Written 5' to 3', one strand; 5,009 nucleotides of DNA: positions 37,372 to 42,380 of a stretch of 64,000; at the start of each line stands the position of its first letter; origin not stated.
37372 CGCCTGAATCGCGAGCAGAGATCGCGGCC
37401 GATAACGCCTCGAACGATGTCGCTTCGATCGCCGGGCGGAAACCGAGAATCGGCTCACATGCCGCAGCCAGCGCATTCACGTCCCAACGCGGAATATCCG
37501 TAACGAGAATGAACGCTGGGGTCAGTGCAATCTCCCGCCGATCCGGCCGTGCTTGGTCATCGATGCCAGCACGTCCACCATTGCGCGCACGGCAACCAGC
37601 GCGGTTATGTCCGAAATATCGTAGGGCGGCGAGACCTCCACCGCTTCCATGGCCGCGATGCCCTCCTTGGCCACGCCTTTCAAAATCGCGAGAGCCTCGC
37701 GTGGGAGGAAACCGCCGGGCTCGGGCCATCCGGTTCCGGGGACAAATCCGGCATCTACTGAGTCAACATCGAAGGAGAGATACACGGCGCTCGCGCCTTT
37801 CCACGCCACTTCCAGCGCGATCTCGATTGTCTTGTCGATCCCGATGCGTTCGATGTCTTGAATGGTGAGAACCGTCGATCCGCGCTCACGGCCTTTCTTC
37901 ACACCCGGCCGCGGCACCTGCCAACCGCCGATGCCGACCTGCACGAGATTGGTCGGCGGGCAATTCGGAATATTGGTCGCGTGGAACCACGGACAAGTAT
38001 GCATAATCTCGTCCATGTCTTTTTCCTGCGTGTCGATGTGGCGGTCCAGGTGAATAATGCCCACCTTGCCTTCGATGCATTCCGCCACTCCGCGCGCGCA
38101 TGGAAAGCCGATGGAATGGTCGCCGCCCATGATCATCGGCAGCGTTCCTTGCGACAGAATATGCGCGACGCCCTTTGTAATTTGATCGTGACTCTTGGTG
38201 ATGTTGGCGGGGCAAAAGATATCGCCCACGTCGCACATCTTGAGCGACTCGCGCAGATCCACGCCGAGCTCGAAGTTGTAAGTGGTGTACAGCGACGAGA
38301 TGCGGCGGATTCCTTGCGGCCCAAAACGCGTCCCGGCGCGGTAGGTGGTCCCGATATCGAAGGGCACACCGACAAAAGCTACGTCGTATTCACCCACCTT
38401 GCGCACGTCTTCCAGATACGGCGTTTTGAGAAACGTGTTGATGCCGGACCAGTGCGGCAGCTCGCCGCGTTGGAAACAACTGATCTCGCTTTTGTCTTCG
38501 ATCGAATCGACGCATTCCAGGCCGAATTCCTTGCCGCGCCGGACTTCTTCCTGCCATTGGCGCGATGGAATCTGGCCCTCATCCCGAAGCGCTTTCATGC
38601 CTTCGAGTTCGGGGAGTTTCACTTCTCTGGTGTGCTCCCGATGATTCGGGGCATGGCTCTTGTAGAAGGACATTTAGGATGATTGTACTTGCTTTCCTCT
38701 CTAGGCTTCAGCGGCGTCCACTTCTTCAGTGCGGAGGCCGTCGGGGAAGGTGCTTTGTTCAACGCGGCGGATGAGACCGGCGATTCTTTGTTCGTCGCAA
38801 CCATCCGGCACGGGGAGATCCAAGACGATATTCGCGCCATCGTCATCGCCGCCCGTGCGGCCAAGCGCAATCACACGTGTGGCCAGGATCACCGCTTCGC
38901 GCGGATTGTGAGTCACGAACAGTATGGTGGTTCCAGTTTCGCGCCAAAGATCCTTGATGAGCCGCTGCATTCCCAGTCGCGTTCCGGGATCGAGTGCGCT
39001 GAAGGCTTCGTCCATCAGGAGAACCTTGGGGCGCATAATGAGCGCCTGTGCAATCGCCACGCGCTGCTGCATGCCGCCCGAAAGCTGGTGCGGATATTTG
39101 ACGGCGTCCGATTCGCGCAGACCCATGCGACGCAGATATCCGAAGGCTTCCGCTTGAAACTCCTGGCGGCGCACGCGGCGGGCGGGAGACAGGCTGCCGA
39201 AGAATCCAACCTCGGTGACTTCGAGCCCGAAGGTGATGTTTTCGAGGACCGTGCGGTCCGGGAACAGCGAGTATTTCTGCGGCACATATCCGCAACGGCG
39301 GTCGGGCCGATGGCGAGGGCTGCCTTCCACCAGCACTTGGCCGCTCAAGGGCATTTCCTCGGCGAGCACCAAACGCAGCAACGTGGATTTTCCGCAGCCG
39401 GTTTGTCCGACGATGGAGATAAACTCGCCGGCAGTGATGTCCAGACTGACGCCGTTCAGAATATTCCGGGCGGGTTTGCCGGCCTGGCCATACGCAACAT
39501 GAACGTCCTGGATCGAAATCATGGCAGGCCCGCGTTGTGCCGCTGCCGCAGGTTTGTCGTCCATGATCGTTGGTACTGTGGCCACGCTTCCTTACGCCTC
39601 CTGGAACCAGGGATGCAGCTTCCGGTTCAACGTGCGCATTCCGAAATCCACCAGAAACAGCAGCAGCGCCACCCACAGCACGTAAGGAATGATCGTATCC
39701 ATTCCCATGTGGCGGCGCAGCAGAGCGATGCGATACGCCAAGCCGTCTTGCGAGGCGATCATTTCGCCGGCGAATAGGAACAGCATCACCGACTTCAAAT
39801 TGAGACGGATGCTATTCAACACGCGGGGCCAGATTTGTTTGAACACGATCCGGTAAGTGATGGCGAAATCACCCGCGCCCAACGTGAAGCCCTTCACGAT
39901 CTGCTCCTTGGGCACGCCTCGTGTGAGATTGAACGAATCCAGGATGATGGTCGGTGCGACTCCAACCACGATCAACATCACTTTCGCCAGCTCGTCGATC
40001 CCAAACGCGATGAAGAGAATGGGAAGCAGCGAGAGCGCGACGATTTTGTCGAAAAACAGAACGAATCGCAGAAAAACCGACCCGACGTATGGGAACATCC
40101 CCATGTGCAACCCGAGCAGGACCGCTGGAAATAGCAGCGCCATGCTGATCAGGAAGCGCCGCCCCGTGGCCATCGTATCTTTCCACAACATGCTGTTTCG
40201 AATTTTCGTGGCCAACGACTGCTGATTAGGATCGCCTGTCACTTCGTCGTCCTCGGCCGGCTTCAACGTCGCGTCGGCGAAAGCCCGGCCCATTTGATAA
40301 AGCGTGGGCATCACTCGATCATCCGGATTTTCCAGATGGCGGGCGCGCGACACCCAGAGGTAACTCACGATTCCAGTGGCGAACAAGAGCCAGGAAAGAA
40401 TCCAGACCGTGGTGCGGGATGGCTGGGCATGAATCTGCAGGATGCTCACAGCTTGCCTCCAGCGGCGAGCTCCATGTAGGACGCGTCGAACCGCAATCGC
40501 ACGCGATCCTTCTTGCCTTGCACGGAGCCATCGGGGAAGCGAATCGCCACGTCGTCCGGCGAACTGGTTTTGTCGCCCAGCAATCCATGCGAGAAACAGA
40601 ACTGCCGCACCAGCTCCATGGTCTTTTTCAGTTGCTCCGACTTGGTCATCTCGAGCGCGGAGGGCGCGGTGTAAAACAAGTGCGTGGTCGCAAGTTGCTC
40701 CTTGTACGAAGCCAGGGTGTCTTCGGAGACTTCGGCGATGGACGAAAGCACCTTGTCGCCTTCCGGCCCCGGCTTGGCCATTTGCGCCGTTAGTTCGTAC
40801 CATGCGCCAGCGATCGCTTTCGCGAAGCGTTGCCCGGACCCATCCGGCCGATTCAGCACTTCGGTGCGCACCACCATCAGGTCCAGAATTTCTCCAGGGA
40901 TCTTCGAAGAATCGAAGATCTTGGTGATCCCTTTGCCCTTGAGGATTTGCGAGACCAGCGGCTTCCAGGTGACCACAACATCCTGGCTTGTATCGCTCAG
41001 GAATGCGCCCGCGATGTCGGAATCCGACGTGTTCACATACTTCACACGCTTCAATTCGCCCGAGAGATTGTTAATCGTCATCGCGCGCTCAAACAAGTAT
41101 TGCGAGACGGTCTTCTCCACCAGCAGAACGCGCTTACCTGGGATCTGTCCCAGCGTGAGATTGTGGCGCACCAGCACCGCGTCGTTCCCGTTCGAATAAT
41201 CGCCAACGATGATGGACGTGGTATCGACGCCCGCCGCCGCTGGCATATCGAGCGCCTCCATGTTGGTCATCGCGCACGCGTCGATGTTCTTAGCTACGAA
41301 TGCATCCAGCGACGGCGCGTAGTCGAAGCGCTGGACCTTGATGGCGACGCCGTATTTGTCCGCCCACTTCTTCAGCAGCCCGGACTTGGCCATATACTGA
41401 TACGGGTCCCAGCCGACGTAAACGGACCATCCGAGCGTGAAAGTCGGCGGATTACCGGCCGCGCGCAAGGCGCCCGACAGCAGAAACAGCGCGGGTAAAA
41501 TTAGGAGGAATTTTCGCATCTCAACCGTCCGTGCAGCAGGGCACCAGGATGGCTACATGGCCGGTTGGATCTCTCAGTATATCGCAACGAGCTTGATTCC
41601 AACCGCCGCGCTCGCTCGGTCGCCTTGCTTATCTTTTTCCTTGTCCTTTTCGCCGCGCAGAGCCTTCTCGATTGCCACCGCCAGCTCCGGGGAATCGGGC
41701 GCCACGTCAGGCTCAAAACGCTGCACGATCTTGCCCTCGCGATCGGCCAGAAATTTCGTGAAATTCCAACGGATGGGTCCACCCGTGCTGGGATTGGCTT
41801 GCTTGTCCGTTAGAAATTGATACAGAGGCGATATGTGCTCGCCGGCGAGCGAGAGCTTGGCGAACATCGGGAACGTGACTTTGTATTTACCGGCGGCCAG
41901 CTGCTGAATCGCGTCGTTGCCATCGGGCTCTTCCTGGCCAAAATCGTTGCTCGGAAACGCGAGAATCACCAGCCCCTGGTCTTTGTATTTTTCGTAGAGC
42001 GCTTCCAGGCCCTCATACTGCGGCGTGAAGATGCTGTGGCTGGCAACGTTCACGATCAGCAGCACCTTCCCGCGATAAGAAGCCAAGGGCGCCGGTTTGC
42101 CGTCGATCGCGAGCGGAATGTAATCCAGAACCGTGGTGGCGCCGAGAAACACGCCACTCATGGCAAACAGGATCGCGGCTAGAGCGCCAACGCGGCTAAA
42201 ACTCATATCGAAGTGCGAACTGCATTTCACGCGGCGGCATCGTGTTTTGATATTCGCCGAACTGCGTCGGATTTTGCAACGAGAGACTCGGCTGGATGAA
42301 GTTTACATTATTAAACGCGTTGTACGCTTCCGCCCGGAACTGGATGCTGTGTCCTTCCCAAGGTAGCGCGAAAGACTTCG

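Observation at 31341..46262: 15-kb gap-free unit joining an OM receptor, an ABC importer, a ureohydrolase, an orphan chelatase-like fusion and urease: candidate guanidino-compound/guanidine-to-ammonia module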

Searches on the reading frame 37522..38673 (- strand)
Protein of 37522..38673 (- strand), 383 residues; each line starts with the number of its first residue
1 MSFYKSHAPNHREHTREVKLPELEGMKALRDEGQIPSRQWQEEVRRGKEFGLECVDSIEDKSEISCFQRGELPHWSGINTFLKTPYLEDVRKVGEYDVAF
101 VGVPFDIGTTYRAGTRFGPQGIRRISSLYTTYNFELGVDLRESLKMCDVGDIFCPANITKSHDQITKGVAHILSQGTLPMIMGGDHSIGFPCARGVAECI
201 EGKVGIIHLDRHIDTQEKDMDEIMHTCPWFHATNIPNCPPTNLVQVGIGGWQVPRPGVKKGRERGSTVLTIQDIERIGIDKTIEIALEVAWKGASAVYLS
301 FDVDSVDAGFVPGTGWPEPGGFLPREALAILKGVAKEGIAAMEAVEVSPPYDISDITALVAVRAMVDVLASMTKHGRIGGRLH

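Call 4: search_protein_families(library=pfam, proteins=[window:37522-38673:-], max_evalue=0.01)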
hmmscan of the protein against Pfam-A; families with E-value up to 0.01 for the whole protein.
window:37522-38673:- (383 aa): 1 family
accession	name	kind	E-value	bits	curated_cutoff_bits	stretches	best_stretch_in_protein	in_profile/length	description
PF00491.26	Arginase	-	3.3e-75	253.6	22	1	97-368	2-277/280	Arginase family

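Call 5: search_protein_families(library=ncbifam, proteins=[window:37522-38673:-], max_evalue=0.01)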
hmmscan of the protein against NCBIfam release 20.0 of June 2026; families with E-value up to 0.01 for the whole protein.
window:37522-38673:- (383 aa): 5 families
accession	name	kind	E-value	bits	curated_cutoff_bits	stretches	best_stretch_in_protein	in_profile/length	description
NF002564.0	PRK02190.1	subfamily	3.9e-60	203.6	302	1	73-373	13-302/307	agmatinase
TIGR01230.1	agmatinase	equivalog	2.2e-45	155.4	174.3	1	95-369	12-273/275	agmatinase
TIGR01227.1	hutG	equivalog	1.9e-32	112.7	229.15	1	94-369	33-306/307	formimidoylglutamase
TIGR01229.1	rocF_arginase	equivalog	2e-26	93.1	227.6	1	101-372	3-294/300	arginase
NF010347.0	PRK13775.1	equivalog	9.1e-13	48.2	381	1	264-375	219-330/331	formimidoylglutamase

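Call 6: search_solved_structures(query=window:37522-38673:-, max_evalue=1e-20, show_alignments=2)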
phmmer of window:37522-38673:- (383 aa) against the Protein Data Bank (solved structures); distinct sequences matched with E-value up to 1e-20: 22.
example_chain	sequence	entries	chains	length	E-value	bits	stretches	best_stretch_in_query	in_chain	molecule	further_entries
7esr_A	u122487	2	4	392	9.6e-151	505.3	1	21-378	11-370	Probable agmatinase 2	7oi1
9fek_A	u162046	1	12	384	4e-150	503.2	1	25-381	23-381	Putative agmatinase 2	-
3nio_A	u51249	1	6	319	1.2e-49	172.4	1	70-370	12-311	Guanidinobutyrase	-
3nip_A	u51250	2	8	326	7.9e-45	156.5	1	69-373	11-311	3-guanidinopropionase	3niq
1gq6_A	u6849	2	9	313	3e-44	154.7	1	73-370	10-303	PROCLAVAMINATE AMIDINO HYDROLASE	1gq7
8ryi_C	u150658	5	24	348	1.1e-38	136.3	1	77-373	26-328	Arginase family protein | metformin hydrolase subunit B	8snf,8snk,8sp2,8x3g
4dz4_A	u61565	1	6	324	3.1e-36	128.3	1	75-371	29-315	Agmatinase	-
7lol_A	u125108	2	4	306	6.4e-36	127.2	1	95-369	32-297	Agmatinase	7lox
7lba_A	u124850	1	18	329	8.2e-36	126.9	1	95-369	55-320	Agmatinase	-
1wog_A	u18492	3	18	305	9.4e-34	120.1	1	72-375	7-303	agmatinase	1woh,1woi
8snf_D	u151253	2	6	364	3.5e-33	118.2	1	76-374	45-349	metformin hydrolase subunit A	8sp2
8ryi_B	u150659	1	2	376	3.9e-33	118.1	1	76-374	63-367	Agmatinase family protein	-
8x3g_A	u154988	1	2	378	7.3e-33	117.1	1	76-374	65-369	Agmatinase family protein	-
8snk_I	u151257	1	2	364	1.7e-32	115.9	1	76-374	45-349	metformin hydrolase subunit A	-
6vss_A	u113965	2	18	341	2.2e-26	95.8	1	99-374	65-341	Arginase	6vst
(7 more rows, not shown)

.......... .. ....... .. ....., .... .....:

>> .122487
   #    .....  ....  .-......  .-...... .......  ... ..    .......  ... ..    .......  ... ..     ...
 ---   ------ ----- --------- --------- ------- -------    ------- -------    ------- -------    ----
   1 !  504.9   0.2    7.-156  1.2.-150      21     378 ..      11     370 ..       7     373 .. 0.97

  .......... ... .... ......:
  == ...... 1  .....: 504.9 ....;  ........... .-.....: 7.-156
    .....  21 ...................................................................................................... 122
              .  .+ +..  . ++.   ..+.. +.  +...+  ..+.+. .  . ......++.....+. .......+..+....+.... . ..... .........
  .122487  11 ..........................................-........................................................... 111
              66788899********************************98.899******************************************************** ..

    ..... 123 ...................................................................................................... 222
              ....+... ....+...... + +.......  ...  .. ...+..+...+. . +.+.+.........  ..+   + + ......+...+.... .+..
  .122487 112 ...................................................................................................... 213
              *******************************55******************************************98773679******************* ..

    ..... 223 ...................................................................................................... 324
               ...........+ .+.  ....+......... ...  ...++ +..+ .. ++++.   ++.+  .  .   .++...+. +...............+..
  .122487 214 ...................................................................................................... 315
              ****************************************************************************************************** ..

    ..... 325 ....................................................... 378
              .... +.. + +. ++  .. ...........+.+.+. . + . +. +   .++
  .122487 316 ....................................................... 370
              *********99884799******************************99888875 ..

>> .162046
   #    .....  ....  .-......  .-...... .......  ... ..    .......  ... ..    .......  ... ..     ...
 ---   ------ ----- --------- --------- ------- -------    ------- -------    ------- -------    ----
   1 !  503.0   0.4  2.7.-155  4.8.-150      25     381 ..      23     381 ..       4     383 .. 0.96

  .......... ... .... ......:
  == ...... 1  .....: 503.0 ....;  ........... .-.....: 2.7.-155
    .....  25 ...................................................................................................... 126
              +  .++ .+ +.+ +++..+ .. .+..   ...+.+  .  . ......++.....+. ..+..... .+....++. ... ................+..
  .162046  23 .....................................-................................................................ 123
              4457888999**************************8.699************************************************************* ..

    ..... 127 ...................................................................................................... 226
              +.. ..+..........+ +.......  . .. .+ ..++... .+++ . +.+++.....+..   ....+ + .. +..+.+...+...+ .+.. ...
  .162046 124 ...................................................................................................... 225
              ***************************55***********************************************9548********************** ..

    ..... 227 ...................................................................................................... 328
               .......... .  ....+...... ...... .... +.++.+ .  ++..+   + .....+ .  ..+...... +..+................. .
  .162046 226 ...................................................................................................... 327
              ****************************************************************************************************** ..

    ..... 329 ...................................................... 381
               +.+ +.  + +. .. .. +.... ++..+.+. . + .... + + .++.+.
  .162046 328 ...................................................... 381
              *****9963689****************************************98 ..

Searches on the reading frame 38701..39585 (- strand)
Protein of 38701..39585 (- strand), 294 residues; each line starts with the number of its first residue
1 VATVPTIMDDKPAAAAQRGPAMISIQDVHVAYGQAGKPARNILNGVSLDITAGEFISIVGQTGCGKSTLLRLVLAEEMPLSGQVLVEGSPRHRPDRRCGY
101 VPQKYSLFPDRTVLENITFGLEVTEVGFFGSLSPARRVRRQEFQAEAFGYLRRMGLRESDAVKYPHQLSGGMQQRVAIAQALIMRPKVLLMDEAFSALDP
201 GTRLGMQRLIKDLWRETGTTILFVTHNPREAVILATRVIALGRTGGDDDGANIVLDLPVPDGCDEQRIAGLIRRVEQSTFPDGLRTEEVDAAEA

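Call 4: search_protein_families(library=pfam, proteins=[window:38701-39585:-], max_evalue=0.01)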
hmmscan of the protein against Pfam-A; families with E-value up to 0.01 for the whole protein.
window:38701-39585:- (294 aa): 4 families
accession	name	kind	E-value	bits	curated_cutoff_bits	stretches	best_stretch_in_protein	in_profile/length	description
PF00005.33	ABC_tran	-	7.5e-33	114.5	25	1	43-195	1-136/137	ABC transporter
PF13304.12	AAA_21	-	7.5e-06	26.7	27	1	162-228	232-300/304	AAA domain, putative AbiEii toxin, Type IV TA system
PF13401.12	AAA_22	-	3.1e-05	24.7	27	1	54-226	6-123/130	AAA domain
PF13481.12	AAA_25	-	0.003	17.6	27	0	49-70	29-50/195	AAA domain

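Call 5: search_protein_families(library=ncbifam, proteins=[window:38701-39585:-], max_evalue=0.01)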
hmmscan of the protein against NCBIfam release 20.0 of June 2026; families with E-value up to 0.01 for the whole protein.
window:38701-39585:- (294 aa): 188 families (the best 25 are shown)
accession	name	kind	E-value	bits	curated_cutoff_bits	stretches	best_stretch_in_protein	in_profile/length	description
NF006987.0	PRK09452.1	equivalog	2e-47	161.7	482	1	19-243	14-223/378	spermidine/putrescine ABC transporter ATP-binding protein PotA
TIGR03265.1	PhnT2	equivalog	4.3e-47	161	457.7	1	23-241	5-208/353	putative 2-aminoethylphosphonate ABC transporter ATP-binding protein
NF008420.0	PRK11247.1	equivalog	5.1e-46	156.9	395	2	142-276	109-239/257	aliphatic sulfonates ABC transporter ATP-binding protein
TIGR01186.1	proV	subfamily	2.5e-45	155.2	326.6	1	43-241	9-203/363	betaine/proline/choline family ABC transporter ATP-binding protein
TIGR01184.1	ntrCD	subfamily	8.6e-45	153.1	291.8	1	43-261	1-206/230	nitrate ABC transporter ATP-binding protein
NF040729.1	ABC_ATP_SaoA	equivalog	3.3e-43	147.9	360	1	23-247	2-212/248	ABC transporter ATP-binding protein SaoA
NF043075.1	MMSYN1_0197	equivalog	5.1e-43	147.3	550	1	39-241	14-206/341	spermidine/putrescine ABC transporter ATP-binding protein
NF008421.0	PRK11248.1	equivalog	2.2e-42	145.3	357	1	22-245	1-206/255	taurine ABC transporter ATP-binding subunit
TIGR03258.1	PhnT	equivalog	3.7e-42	144.7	499.15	1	19-239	5-211/359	2-aminoethylphosphonate ABC transport system ATP-binding subunit PhnT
TIGR00968.1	3a0106s01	subfamily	2.1e-41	142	342.75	1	24-242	2-205/237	sulfate ABC transporter ATP-binding protein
NF008105.0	PRK10851.1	equivalog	4.5e-41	140.8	502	1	40-242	15-211/362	sulfate/thiosulfate ABC transporter ATP-binding protein CysA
NF008653.0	PRK11650.1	subfamily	2.4e-40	138.7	432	1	21-242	2-209/357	sn-glycerol-3-phosphate ABC transporter ATP-binding protein UgpC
TIGR01187.1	potA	subfamily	6.6e-40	137.2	355.6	1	58-241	1-174/325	polyamine ABC transporter ATP-binding protein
NF040840.2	tungstate_WtpC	equivalog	2.2e-39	135.7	440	1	43-240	16-203/347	tungstate ABC transporter ATP-binding protein WtpC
NF007027.0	PRK09493.1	equivalog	1.9e-38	132.2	379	1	22-251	1-219/240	glutamine ABC transporter ATP-binding protein GlnQ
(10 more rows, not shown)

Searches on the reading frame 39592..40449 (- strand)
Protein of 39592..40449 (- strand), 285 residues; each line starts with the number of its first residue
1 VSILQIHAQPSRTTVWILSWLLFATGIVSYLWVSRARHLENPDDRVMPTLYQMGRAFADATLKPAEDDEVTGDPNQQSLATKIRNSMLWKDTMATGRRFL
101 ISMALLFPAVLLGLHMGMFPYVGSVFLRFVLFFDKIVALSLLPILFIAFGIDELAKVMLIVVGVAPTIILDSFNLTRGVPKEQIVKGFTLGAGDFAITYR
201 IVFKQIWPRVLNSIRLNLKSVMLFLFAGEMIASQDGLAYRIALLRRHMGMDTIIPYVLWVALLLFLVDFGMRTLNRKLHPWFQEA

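Call 4: search_protein_families(library=pfam, proteins=[window:39592-40449:-], max_evalue=0.01)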
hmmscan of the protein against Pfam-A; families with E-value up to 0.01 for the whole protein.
window:39592-40449:- (285 aa): 1 family
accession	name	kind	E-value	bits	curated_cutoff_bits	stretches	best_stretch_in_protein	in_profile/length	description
PF00528.27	BPD_transp_1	-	2.5e-11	44.1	26.4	1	110-278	2-182/184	Binding-protein-dependent transport system inner membrane component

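Call 5: search_protein_families(library=ncbifam, proteins=[window:39592-40449:-], max_evalue=0.01)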
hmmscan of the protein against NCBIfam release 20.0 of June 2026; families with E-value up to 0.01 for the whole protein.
window:39592-40449:- (285 aa): 4 families
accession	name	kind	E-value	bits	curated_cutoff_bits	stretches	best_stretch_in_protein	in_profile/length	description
NF007545.0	PRK10160.1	equivalog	1.4e-19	70.6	342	1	85-284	73-273/275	taurine ABC transporter permease TauC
NF040733.1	ABC_perm_U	equivalog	6.3e-16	58.6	295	1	80-281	46-248/251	ABC transporter permease subunit SaoP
NF008470.0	PRK11365.1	equivalog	3.3e-11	43.1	347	1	86-281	56-252/263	aliphatic sulfonate ABC transporter permease SsuC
TIGR01183.1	ntrB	equivalog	0.0044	16.7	209.05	1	109-266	37-194/202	nitrate ABC transporter permease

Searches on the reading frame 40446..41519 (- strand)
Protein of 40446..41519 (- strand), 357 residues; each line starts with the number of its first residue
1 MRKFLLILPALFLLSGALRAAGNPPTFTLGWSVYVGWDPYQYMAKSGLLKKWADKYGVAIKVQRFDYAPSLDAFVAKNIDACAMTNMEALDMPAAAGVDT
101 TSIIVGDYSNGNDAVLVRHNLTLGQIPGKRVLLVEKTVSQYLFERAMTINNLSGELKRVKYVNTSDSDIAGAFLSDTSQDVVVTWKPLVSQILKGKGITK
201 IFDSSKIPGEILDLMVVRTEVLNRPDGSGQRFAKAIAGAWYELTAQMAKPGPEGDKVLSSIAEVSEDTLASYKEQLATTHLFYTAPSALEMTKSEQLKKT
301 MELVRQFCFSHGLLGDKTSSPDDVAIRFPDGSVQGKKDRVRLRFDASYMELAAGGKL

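Call 4: search_protein_families(library=pfam, proteins=[window:40446-41519:-], max_evalue=0.01)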
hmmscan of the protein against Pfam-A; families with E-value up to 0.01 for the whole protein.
window:40446-41519:- (357 aa): 0 families

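Call 5: search_protein_families(library=ncbifam, proteins=[window:40446-41519:-], max_evalue=0.01)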
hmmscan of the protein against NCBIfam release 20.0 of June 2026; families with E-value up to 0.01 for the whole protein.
window:40446-41519:- (357 aa): 3 families
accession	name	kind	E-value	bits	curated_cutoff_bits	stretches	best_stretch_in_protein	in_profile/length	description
TIGR03427.1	ABC_peri_uca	equivalog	5.5e-139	462.9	333.9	1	26-357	3-328/328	putative urea ABC transporter substrate-binding protein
TIGR01728.1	SsuA_fam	subfamily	8.9e-11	41.5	163.5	1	50-226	20-199/290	aliphatic sulfonate ABC transporter substrate-binding protein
TIGR01729.1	taurine_ABC_bnd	equivalog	0.0004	19.9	304.25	1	57-247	26-217/300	taurine ABC transporter substrate-binding protein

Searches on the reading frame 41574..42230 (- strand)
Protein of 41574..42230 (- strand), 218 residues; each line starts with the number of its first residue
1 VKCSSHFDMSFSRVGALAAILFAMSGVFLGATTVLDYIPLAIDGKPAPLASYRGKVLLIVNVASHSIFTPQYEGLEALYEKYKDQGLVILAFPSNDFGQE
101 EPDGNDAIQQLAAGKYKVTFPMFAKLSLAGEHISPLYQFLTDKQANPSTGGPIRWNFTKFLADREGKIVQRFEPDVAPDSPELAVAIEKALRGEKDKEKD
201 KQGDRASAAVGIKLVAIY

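Call 4: search_protein_families(library=pfam, proteins=[window:41574-42230:-], max_evalue=0.01)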
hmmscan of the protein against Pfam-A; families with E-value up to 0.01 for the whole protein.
window:41574-42230:- (218 aa): 2 families
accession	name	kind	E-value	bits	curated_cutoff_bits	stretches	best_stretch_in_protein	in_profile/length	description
PF00255.25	GSHPx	-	3.4e-33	113.9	27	1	36-140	3-107/108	Glutathione peroxidase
PF00578.27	AhpC-TSA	-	0.0046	17.3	26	1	43-169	14-122/124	AhpC/TSA family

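Call 5: search_protein_families(library=ncbifam, proteins=[window:41574-42230:-], max_evalue=0.01)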
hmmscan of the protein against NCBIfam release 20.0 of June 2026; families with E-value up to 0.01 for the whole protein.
window:41574-42230:- (218 aa): 2 families
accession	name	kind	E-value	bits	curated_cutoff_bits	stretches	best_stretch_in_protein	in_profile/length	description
NF007900.0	PRK10606.1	equivalog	6.1e-46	156.3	270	2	41-144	12-115/183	glutathione peroxidase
TIGR02540.1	gpx7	equivalog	5.3e-31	107.4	207.3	1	41-177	9-141/153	putative glutathione peroxidase Gpx7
